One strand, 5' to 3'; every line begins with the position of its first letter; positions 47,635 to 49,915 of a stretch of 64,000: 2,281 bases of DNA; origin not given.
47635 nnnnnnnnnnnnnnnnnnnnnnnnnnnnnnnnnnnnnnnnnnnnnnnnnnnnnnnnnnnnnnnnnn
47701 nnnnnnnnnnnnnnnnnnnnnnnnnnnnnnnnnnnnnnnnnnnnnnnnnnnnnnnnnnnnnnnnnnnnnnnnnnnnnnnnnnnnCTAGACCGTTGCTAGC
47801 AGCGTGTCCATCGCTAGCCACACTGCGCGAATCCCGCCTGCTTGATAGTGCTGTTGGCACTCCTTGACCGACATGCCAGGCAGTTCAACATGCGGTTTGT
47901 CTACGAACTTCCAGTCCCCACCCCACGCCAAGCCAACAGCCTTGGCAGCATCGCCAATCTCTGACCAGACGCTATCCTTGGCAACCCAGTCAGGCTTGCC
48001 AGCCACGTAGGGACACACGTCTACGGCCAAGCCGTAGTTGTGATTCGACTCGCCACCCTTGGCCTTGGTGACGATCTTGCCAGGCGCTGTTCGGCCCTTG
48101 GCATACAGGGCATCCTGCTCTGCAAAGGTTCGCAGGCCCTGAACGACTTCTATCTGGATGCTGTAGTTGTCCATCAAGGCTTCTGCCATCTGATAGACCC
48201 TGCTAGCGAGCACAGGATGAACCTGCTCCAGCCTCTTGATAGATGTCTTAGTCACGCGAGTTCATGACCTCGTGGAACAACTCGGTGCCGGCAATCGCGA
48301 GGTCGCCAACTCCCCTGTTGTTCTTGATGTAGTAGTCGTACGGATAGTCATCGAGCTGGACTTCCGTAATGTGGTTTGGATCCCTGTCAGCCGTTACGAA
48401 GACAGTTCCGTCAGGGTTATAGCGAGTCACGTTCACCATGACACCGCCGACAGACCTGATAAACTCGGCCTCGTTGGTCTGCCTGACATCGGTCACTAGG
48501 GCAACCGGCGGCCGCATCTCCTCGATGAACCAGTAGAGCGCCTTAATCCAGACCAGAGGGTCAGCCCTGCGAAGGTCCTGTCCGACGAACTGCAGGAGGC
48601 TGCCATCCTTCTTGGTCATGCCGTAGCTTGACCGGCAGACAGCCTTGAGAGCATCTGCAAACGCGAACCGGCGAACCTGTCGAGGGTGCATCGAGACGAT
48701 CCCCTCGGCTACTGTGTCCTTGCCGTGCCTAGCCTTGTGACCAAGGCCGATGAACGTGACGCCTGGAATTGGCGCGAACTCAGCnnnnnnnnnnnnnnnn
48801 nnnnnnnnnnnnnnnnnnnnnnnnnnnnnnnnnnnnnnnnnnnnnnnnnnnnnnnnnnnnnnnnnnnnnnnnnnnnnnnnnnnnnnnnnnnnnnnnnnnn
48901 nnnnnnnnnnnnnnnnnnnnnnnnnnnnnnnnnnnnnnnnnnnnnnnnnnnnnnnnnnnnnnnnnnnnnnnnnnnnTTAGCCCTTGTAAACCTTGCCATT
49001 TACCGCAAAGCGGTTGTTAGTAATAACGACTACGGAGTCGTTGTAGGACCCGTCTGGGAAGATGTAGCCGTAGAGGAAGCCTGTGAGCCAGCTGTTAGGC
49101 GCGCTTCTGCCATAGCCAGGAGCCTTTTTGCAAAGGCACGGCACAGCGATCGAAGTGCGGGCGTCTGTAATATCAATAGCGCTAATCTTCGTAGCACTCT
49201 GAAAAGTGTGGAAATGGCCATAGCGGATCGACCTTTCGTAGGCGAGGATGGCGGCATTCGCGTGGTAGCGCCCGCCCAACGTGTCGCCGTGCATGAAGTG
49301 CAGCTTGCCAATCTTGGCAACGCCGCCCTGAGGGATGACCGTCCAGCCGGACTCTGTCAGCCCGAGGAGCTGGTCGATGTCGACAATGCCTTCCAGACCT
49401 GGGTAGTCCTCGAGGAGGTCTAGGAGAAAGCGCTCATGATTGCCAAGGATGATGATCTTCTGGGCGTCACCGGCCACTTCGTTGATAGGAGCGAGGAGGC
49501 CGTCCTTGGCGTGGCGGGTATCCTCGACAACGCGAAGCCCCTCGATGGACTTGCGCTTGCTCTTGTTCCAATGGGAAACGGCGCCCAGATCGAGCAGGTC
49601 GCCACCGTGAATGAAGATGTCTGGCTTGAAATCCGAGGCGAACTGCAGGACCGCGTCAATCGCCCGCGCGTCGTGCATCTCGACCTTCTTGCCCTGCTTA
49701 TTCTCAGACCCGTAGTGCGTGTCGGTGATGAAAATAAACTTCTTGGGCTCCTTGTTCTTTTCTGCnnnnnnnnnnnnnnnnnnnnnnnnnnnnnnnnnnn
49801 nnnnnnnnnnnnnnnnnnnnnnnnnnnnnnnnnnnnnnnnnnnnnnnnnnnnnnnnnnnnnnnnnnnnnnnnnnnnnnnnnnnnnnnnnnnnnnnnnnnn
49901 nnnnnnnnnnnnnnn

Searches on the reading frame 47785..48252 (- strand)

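Call 68: search_protein_families(library=phrogs, proteins=[window:47785-48252:-], max_evalue=0.0001)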
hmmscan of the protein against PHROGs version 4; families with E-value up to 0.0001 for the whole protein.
window:47785-48252:- (155 aa): 6 families
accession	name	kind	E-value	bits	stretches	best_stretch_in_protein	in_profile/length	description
phrog_15351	-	lysis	2.4e-33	116.7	1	19-126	28-138/289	endolysin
phrog_2649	-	lysis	6.1e-32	112.5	1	5-136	7-140/261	endolysin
phrog_6523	-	lysis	2.3e-31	110.5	1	27-138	32-141/255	endolysin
phrog_465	-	lysis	2.7e-31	110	1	2-128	47-169/292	endolysin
phrog_5115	-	moron, auxiliary metabolic gene and host takeover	1.6e-22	81.1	1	27-125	31-122/283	ferredoxin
phrog_1768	-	lysis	1.9e-06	26.8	1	32-137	949-1051/1577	endolysin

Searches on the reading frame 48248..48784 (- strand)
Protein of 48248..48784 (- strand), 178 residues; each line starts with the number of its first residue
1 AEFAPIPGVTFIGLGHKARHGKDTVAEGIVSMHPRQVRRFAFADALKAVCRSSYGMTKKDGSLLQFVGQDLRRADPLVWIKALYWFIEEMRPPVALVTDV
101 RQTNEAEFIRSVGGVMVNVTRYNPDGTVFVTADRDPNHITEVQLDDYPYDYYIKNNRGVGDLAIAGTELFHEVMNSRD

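Call 16: search_protein_families(library=pfam, proteins=[window:48248-48784:-], max_evalue=0.01)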
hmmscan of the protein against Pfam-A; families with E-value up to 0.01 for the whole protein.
window:48248-48784:- (178 aa): 2 families
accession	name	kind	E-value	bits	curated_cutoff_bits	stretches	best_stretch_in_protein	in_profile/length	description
PF21448.3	DNMK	-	8.5e-13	48.9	27.1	2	63-162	133-229/232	Deoxynucleotide monophosphate kinase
PF04275.20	P-mevalo_kinase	-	0.0021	18.4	33.8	0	67-110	66-109/114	Phosphomevalonate kinase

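Call 17: search_protein_families(library=phrogs, proteins=[window:48248-48784:-], max_evalue=0.001)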
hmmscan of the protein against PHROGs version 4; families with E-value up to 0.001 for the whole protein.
window:48248-48784:- (178 aa): 1 family
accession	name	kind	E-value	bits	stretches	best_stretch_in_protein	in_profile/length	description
phrog_139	-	other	8.7e-33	115.1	1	16-164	90-254/342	deoxynucleoside monophosphate kinase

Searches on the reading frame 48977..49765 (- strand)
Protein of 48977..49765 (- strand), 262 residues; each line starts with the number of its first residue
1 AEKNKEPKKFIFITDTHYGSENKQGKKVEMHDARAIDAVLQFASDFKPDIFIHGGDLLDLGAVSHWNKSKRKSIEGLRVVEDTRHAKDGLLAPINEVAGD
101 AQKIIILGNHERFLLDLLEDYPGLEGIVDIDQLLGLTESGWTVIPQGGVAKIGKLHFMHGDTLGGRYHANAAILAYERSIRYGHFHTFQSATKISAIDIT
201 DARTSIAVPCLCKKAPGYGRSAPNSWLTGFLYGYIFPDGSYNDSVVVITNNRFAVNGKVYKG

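Call 16: search_protein_families(library=pfam, proteins=[window:48977-49765:-], max_evalue=0.01)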
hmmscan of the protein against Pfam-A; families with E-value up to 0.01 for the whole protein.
window:48977-49765:- (262 aa): 1 family
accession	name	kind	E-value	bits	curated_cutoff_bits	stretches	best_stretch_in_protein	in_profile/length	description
PF00149.33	Metallophos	-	1.3e-09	39.2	21.5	1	9-161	2-116/191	Calcineurin-like phosphoesterase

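Call 17: search_protein_families(library=phrogs, proteins=[window:48977-49765:-], max_evalue=0.001)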
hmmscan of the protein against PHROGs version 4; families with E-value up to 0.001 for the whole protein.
window:48977-49765:- (262 aa): 3 families
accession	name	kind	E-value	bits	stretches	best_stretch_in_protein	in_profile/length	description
phrog_221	-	other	2.5e-29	103.7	1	29-261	123-362/367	metallo-phosphoesterase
phrog_20266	-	other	4.9e-10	39.8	1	12-119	168-272/450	metallo-phosphoesterase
phrog_7158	-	unknown function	5.4e-05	23.1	1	9-112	223-311/554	-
